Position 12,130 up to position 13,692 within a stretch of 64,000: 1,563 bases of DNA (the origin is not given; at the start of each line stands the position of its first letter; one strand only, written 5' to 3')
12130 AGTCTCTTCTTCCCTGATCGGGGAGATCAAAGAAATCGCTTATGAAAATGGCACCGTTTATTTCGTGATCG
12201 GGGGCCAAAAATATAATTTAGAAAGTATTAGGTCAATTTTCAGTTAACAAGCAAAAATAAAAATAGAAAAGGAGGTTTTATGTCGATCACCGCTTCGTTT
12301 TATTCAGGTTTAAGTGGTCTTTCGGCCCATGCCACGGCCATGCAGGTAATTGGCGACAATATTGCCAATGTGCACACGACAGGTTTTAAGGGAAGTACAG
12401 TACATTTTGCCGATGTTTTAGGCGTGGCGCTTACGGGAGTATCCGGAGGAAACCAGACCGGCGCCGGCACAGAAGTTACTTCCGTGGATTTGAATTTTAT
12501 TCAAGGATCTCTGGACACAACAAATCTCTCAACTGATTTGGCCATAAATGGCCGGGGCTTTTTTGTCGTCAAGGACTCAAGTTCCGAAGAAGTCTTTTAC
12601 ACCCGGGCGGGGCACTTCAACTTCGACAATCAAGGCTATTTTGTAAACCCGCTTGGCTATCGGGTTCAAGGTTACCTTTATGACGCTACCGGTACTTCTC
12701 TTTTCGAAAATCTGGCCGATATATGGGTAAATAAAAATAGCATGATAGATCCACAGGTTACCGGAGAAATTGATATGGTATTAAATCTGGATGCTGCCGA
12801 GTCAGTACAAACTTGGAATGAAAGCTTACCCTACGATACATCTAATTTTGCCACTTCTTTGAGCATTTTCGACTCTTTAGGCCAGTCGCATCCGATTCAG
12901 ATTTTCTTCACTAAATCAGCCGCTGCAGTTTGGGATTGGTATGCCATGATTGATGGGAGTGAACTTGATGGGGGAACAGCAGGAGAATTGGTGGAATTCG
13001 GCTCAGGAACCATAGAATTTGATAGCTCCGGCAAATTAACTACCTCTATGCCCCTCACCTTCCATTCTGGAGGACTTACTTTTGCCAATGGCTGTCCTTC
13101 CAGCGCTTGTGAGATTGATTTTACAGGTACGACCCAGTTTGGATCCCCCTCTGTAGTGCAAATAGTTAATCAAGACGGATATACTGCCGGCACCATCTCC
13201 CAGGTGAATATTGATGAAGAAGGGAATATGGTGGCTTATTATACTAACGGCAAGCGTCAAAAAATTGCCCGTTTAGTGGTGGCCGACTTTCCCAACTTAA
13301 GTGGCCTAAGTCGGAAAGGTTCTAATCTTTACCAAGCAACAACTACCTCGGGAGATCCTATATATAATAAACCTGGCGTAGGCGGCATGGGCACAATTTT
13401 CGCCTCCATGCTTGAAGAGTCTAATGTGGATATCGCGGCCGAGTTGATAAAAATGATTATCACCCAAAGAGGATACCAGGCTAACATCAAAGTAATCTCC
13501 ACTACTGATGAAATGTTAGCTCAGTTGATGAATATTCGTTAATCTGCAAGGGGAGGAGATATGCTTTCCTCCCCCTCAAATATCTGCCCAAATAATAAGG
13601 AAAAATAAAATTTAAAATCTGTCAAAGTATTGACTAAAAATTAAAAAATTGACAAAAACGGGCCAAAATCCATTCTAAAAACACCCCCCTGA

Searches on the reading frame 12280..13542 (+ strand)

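Call 74: search_protein_families(library=pfam, proteins=[window:12280-13542:+], max_evalue=0.00001)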
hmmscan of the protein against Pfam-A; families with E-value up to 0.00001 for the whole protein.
window:12280-13542:+ (420 aa): 4 families
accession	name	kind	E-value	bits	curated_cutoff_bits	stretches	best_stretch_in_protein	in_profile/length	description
PF07559.19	FlgE_D2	-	5.3e-26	92.2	22.7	1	169-301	1-142/142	Flagellar basal body protein FlaE D2 domain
PF06429.18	Flg_bbr_C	-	2.3e-15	56.3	23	1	376-419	3-46/46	Flagellar basal body rod FlgEFG protein C-terminal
PF22692.1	LlgE_F_G_D1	-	3.2e-13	50.1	27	1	88-138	1-44/64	Flagellar hook protein FlgE/F/G D1 domain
PF00460.25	Flg_bb_rod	-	1.6e-08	34.7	20.7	1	7-37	1-31/31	Flagella basal body rod protein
